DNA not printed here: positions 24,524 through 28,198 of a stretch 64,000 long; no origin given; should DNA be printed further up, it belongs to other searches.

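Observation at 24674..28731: YdbH-like AsmA-family giant protein translationally coupled to a fused YnbE/YdbL-like lipoprotein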

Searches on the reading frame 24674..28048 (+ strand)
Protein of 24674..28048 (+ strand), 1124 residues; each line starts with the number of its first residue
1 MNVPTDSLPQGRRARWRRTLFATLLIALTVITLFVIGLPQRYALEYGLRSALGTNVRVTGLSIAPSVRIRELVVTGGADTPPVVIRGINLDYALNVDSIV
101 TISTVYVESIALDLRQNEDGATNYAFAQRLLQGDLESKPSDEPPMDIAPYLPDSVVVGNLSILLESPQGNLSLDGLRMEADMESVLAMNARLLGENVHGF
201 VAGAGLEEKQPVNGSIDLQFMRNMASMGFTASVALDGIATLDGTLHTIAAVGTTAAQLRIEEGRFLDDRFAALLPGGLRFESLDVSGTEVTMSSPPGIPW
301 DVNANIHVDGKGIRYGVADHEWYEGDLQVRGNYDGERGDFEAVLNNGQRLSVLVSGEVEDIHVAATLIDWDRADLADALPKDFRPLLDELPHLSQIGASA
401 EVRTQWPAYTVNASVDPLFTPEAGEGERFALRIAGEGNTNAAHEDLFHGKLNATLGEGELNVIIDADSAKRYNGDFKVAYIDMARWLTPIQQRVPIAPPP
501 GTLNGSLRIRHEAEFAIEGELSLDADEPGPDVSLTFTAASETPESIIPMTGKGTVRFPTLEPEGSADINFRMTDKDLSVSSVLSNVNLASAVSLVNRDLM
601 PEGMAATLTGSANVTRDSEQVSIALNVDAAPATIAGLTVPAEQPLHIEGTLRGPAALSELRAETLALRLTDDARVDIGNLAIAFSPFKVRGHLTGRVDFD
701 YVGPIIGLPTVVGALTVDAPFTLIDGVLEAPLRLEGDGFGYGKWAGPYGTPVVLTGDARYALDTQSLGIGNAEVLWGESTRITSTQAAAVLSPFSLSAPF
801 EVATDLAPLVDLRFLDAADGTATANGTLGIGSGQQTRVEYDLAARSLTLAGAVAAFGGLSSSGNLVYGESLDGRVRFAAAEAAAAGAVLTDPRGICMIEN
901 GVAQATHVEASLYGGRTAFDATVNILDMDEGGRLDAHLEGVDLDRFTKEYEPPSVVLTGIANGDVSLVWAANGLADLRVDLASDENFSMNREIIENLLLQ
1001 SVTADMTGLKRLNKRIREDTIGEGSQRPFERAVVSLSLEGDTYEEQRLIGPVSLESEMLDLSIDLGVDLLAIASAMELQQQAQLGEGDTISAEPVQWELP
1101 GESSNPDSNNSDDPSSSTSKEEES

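Call 3: search_protein_families(library=pfam, proteins=[window:24674-28048:+], max_evalue=0.1)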
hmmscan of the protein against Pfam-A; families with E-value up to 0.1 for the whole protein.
window:24674-28048:+ (1124 aa): 3 families
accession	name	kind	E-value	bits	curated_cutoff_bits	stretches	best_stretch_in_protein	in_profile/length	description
PF05359.17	DUF748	-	1.4e-05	23.8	50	1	10-143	8-144/1037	Domain of Unknown Function (DUF748)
PF04357.19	TamB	-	0.0031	17.2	22.4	0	590-717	36-170/381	TamB, inner membrane protein subunit of TAM complex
PF05170.20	AsmA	-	0.011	15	29.8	1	873-968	441-535/607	AsmA family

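Call 4: search_protein_families(library=ncbifam, proteins=[window:24674-28048:+], max_evalue=0.1)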
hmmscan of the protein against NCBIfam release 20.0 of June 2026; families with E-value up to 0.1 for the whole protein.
window:24674-28048:+ (1124 aa): 0 families

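Call 15: find_homologous_proteins(query=window:24674-28048:+, max_evalue=0.001)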
Query window:24674-28048:+ (1124 aa): 5 proteins with E <= 0.001 among 8000 candidates.
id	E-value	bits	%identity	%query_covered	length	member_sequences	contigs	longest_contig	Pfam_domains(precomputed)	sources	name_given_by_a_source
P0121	0.0e+0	2206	89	100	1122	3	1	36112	PF05359.17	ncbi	-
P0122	0.0e+0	1503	61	98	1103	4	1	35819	PF05359.17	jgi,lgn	jgi:hypothetical protein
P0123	0.0e+0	1436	58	100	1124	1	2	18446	PF05359.17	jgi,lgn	jgi:hypothetical protein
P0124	0.0e+0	1374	56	100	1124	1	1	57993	-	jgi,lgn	-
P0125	0.0e+0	1184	58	48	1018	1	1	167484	PF05359.17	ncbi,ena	-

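Call 43: search_protein_families(library=pfam, alignment_id=A3, max_evalue=0.01)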
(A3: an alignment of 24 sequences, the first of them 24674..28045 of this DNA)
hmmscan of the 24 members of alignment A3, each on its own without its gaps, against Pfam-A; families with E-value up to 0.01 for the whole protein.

A. member 1, window:24674-28045:+ (1124 aa): 2 families
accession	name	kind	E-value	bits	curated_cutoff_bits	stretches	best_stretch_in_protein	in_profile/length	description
PF05359.17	DUF748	-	1.4e-05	23.8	50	0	10-143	8-144/1037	Domain of Unknown Function (DUF748)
PF04357.19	TamB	-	0.0031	17.2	22.4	0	590-717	36-170/381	TamB, inner membrane protein subunit of TAM complex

B. families by the number of members that match (of 24 scanned): 5 families
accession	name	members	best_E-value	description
PF05170.20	AsmA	7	2.9e-08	AsmA family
PF11739.14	YdbH-like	3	2.6e-09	Intermembrane phospholipid transport protein YdbH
PF05359.17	DUF748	3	1.5e-06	Domain of Unknown Function (DUF748)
PF04357.19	TamB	1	0.0031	TamB, inner membrane protein subunit of TAM complex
PF19628.4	DUF6132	1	0.0086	Family of unknown function (DUF6132)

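Call 48: search_protein_representatives(alignment_id=A2)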
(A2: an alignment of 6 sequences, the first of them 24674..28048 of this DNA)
Query: 6 sequences, 1125 profile positions. Proteins with E-value up to 0.001 (for the whole library): 228; up to 1e-10: 206; up to 1e-30: 160. The best 150 are listed.
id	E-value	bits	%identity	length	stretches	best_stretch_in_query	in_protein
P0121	0.0e+00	2147.9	-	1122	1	3-1125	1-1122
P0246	0.0e+00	1183.6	-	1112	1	1-1103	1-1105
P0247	7.4e-235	799.0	-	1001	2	576-1100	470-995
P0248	5.4e-222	756.4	-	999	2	601-1099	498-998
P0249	1.3e-163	563.1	-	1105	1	15-1095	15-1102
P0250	9.1e-154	530.5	-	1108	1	23-1097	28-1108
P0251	9.6e-153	527.1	-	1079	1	26-1087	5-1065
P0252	4.1e-149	515.1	-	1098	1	6-1098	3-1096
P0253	4.2e-136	472.0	-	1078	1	25-1097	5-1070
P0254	2.5e-134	466.1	-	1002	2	604-1089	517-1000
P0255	1.2e-121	424.1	-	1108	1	7-1086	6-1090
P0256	9.0e-121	421.2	-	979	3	593-1095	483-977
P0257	2.0e-115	403.5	-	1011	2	602-1082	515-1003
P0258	5.8e-111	388.7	-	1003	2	563-1087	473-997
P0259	1.9e-110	387.0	-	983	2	589-1085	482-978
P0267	7.6e-99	348.6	-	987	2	616-1085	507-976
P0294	6.1e-84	299.3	-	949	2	25-510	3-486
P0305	9.9e-81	288.6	-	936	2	751-1097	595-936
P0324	1.4e-67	245.0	-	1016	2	601-1083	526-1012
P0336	3.3e-63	230.6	-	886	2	704-1082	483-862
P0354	2.7e-52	194.5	-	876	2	684-1077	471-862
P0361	2.3e-48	181.4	-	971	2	692-1085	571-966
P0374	1.5e-43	165.5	-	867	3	797-1079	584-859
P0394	4.0e-36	140.9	-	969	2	613-1083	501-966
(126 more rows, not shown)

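Call 50: predict_structure(alignment_id=A2)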
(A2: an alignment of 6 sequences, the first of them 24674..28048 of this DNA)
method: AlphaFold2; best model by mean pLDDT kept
length: 1124 residues; sequences in the alignment: 6
mean_pLDDT: 49.7   pTM: 0.33
mean pLDDT of the five models: 49.7, 49.3, 48.5, 46.4, 38.1
residues with pLDDT >= 90: 0; 70-90: 142; 50-70: 411; < 50: 571
segments of 3 or more residues with pLDDT < 50: 1-40, 50-54, 63-65, 94-100, 124-147, 246-265, 270-429, 438-445, 487-499, 527-529, 560-564, 575-608, 611-621, 632-637, 655-688, 700-713, 738-749, 791-794, 806-818, 849-887, 949-956, 990-1027, 1058-1060, 1070-1124
pLDDT, mean of each block of 10 residues (from residue 1): 31 30 33 38 50 55 57 61 72 45 72 62 48 32 40 73 68 80 63 80 64 78 57 68 49 36 48 35 25 28 27 32 33 37 38 35 29 36 38 31 35 42 42 50 51 60 65 72 53 39 75 75 60 74 64 64 53 50 37 29 41 45 56 48 64 43 26 28 42 59 40 55 66 57 41 70 63 68 67 55 52 40 60 58 54 28 22 23 42 62 64 67 58 70 57 47 67 63 59 45 33 37 45 64 60 55 53 40 30 25 29 31 27
secondary structure, 60 per line:
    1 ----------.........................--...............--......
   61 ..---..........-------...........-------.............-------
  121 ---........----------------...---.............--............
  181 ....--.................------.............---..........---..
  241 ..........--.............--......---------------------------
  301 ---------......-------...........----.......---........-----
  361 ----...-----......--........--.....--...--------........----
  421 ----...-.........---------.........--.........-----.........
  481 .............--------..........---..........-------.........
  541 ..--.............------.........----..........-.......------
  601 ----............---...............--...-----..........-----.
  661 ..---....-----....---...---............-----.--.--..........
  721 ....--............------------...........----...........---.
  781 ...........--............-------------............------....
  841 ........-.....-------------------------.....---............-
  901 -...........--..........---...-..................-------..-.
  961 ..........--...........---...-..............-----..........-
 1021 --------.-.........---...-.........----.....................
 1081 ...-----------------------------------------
elements in order (helices of 4 or more, strands of 3 or more residues): H11-35 H38-52 E55-62 E66-75 E83-93 E101-113 H124-131 E154-166 E169-184 E187-203 E210-222 E226-235 E239-250 E253-265 H268-273 E310-315 E323-333 E338-344 E348-355 E365-367 H373-378 H381-388 H391-395 E398-400 E409-416 E429-437 E447-455 E458-466 E472-482 H483-493 E502-511 E515-524 E532-542 E545-557 E564-572 E577-586 H588-594 E605-616 E620-634 E637-639 E645-654 E660-662 E666-669 E675-678 E682-684 E688-699 E711-724 E727-738 E751-761 E766-776 E780-791 E794-805 E819-830 E837-848 H850-854 H880-884 E888-899 E902-912 E915-924 E932-942 H943-949 E960-970 E973-983 E987-989 H991-1004 H1010-1019 E1031-1039 E1047-1055 E1060-1068 H1069-1083

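Call 54: search_solved_structures(query=A3, max_evalue=1, show_alignments=0)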
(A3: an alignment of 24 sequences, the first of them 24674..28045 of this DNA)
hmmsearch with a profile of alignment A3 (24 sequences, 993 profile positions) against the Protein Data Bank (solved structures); distinct sequences matched with E-value up to 1: 0.

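Call 60: search_protein_families(library=pfam, alignment_id=A5, max_evalue=0.001)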
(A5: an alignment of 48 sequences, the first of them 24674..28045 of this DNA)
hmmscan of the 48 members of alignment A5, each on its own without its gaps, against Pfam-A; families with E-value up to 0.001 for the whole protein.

A. member 1, window:24674-28045:+ (1124 aa): 1 family
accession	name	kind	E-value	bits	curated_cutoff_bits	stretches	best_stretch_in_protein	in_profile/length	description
PF05359.17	DUF748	-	1.4e-05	23.8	50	0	10-143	8-144/1037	Domain of Unknown Function (DUF748)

B. families by the number of members that match (of 48 scanned): 3 families
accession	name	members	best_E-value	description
PF11739.14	YdbH-like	9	7.1e-09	Intermembrane phospholipid transport protein YdbH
PF05170.20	AsmA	4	7e-06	AsmA family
PF05359.17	DUF748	4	9.4e-06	Domain of Unknown Function (DUF748)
